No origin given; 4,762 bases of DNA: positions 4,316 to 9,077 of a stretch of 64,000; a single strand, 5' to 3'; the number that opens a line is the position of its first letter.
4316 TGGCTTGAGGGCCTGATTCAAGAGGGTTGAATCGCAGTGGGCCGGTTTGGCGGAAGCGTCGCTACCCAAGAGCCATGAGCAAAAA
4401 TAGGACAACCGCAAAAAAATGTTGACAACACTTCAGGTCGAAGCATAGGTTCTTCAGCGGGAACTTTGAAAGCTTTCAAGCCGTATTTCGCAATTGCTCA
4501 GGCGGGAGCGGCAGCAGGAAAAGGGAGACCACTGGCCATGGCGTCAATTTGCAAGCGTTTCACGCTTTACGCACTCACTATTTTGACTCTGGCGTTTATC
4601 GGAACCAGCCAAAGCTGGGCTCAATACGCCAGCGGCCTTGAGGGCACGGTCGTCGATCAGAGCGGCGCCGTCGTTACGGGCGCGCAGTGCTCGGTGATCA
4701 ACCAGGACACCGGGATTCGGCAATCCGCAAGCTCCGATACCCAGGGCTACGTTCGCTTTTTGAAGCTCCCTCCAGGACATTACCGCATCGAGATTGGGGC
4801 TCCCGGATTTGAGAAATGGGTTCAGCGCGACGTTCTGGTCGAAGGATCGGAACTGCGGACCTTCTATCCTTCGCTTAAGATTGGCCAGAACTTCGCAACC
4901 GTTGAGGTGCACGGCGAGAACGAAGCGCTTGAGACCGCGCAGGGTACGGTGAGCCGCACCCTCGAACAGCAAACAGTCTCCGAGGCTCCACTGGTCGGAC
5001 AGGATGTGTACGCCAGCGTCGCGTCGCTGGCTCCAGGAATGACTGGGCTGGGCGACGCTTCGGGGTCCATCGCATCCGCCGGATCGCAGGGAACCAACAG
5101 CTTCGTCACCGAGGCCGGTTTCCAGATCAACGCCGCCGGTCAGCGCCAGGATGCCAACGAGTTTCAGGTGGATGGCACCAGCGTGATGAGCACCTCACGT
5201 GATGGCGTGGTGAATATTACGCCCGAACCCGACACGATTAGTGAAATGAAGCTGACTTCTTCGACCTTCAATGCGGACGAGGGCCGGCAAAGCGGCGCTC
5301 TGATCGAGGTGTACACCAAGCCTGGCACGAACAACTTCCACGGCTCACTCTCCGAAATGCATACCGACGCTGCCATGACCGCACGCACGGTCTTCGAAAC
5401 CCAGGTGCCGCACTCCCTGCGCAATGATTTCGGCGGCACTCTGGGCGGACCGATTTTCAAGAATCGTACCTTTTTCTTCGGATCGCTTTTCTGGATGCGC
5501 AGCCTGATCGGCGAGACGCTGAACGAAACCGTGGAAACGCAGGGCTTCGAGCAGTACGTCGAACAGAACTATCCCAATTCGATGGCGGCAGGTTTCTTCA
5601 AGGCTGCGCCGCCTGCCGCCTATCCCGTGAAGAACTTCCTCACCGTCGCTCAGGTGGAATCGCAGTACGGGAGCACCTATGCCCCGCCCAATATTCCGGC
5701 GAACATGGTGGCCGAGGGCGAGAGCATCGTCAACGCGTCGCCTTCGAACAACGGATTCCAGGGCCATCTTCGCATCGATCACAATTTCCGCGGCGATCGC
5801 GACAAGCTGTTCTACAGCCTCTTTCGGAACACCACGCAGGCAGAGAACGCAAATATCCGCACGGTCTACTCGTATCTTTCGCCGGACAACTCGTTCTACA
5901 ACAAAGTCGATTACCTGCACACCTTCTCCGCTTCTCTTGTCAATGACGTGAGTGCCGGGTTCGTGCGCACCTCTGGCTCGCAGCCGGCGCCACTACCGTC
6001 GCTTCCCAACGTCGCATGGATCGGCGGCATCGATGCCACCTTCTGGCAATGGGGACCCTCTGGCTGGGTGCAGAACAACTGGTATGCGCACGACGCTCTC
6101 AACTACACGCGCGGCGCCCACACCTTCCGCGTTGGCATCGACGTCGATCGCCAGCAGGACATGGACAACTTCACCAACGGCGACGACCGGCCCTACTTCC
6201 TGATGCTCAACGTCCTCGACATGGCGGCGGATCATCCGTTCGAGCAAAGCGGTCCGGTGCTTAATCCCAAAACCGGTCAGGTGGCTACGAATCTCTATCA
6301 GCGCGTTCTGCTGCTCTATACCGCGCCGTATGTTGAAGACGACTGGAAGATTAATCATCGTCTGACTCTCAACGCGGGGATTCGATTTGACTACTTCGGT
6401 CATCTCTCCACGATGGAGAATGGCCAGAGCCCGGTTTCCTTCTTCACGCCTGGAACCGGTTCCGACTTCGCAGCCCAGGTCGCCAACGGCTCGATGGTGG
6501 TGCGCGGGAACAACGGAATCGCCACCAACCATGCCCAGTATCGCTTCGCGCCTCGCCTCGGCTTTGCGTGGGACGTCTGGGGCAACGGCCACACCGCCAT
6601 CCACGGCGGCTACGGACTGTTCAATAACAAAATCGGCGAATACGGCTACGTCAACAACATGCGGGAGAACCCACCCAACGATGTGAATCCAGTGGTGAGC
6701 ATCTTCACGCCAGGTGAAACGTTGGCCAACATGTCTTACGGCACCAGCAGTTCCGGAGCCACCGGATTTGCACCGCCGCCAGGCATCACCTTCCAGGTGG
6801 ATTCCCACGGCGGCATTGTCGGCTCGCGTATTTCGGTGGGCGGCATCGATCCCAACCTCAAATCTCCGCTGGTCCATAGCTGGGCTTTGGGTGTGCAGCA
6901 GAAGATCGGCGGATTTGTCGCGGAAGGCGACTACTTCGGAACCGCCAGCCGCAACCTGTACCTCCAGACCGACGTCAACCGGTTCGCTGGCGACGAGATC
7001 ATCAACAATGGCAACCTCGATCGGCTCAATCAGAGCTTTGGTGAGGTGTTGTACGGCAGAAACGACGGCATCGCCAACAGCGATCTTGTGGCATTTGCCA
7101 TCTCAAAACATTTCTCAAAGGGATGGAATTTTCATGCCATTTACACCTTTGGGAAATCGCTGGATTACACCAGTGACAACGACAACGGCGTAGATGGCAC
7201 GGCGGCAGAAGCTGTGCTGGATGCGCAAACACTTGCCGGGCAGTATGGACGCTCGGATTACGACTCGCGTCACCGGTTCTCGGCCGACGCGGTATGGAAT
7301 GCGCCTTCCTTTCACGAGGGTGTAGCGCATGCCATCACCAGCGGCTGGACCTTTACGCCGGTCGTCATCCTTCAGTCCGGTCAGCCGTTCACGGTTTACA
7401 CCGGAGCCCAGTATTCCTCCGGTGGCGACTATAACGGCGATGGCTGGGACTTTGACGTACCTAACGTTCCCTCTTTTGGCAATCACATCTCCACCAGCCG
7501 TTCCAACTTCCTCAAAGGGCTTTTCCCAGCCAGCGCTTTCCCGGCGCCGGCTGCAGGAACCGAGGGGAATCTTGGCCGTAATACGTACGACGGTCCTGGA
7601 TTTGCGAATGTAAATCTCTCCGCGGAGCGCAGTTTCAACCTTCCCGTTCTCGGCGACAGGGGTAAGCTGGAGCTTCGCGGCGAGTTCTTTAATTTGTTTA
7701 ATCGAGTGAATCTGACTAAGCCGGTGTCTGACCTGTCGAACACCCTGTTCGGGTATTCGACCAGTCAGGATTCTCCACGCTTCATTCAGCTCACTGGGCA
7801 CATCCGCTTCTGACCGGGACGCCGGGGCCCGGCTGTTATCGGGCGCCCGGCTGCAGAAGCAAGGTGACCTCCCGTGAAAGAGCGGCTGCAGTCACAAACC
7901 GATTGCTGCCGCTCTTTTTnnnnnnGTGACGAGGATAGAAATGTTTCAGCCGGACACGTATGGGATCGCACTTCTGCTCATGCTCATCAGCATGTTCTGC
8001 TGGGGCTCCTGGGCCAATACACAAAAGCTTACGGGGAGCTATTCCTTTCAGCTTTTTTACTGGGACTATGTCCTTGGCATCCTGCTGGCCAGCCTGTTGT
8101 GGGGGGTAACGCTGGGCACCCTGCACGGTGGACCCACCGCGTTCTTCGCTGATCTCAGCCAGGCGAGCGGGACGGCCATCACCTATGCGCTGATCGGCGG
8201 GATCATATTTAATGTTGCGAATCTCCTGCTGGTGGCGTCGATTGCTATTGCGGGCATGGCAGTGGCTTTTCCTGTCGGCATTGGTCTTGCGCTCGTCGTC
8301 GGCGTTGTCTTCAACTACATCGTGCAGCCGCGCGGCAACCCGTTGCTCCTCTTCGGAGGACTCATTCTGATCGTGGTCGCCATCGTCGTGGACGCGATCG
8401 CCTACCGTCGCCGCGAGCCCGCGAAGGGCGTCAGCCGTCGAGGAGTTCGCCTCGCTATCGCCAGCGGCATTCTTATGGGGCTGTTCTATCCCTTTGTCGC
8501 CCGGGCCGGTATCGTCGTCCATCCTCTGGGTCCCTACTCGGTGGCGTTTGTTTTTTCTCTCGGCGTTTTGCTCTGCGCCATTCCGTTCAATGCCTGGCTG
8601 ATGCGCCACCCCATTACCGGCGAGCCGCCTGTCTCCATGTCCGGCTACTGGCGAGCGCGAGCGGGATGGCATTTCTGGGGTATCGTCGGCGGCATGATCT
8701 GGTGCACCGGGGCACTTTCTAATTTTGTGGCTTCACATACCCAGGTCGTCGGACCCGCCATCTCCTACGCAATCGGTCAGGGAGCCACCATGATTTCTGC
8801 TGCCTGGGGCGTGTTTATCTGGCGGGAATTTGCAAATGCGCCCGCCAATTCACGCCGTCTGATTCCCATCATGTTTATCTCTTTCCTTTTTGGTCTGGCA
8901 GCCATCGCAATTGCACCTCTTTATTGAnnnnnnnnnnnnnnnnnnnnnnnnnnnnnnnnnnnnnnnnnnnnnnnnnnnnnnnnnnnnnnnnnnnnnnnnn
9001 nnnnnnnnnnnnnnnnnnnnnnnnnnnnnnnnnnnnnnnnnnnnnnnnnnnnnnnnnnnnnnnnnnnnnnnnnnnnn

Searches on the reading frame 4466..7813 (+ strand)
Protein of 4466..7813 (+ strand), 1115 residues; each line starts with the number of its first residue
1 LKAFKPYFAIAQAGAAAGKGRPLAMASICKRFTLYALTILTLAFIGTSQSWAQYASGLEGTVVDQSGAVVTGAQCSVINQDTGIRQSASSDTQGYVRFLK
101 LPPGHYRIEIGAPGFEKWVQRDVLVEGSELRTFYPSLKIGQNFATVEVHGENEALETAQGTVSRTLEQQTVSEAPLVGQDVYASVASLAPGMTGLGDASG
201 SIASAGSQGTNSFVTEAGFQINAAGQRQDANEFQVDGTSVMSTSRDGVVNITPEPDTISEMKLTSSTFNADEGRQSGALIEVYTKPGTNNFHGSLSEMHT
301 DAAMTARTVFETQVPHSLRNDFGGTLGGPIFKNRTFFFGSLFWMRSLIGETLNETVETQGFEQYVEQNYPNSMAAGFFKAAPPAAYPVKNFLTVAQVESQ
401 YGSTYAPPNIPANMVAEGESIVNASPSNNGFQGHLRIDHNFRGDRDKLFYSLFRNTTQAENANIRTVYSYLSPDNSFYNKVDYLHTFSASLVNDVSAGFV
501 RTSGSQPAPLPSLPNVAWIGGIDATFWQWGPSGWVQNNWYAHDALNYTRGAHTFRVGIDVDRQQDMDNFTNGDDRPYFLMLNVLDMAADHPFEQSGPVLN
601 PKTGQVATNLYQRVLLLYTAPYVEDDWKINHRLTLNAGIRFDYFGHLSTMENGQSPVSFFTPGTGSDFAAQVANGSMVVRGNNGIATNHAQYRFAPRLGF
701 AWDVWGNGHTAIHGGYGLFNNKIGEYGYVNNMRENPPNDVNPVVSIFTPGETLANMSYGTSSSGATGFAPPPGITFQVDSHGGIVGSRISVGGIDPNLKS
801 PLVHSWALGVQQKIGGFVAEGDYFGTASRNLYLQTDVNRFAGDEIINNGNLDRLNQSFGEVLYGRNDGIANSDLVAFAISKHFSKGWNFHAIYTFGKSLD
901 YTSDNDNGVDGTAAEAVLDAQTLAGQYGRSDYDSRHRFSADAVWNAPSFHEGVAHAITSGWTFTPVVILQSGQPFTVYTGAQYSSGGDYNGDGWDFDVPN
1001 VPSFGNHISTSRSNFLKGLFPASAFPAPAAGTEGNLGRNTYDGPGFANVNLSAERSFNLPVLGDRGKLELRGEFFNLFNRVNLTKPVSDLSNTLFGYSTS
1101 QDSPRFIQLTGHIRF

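Call 7: search_protein_families(library=pfam, proteins=[window:4466-7813:+], max_evalue=0.01)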
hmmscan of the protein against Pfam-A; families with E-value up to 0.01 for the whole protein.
window:4466-7813:+ (1115 aa): 2 families
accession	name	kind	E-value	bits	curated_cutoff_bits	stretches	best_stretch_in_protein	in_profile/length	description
PF25183.1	OMP_b-brl_4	-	5.7e-132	442.3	30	1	284-1108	2-838/838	Outer membrane beta barrel domain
PF13620.12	CarboxypepD_reg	-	2e-16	60.5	32.3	1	58-127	2-71/82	Carboxypeptidase regulatory-like domain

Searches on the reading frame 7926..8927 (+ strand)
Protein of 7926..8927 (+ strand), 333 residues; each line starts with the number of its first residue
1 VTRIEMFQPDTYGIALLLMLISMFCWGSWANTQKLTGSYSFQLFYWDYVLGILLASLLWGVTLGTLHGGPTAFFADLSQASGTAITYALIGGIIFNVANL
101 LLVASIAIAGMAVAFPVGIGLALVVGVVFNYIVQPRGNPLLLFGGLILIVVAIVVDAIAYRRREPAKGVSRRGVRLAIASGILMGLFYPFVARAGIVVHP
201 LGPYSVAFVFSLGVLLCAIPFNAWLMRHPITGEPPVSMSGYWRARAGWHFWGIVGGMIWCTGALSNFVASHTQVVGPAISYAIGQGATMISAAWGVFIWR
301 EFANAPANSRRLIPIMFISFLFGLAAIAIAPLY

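Call 7: search_protein_families(library=pfam, proteins=[window:7926-8927:+], max_evalue=0.01)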
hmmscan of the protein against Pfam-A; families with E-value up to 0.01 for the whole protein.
window:7926-8927:+ (333 aa): 2 families
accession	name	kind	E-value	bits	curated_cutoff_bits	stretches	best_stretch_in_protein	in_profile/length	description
PF07168.17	Ureide_permease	-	5.8e-16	58.6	27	2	45-159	2-120/359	Ureide permease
PF06800.18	Sugar_transport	-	1.9e-09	37.8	26.3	1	58-303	28-255/280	Sugar transport protein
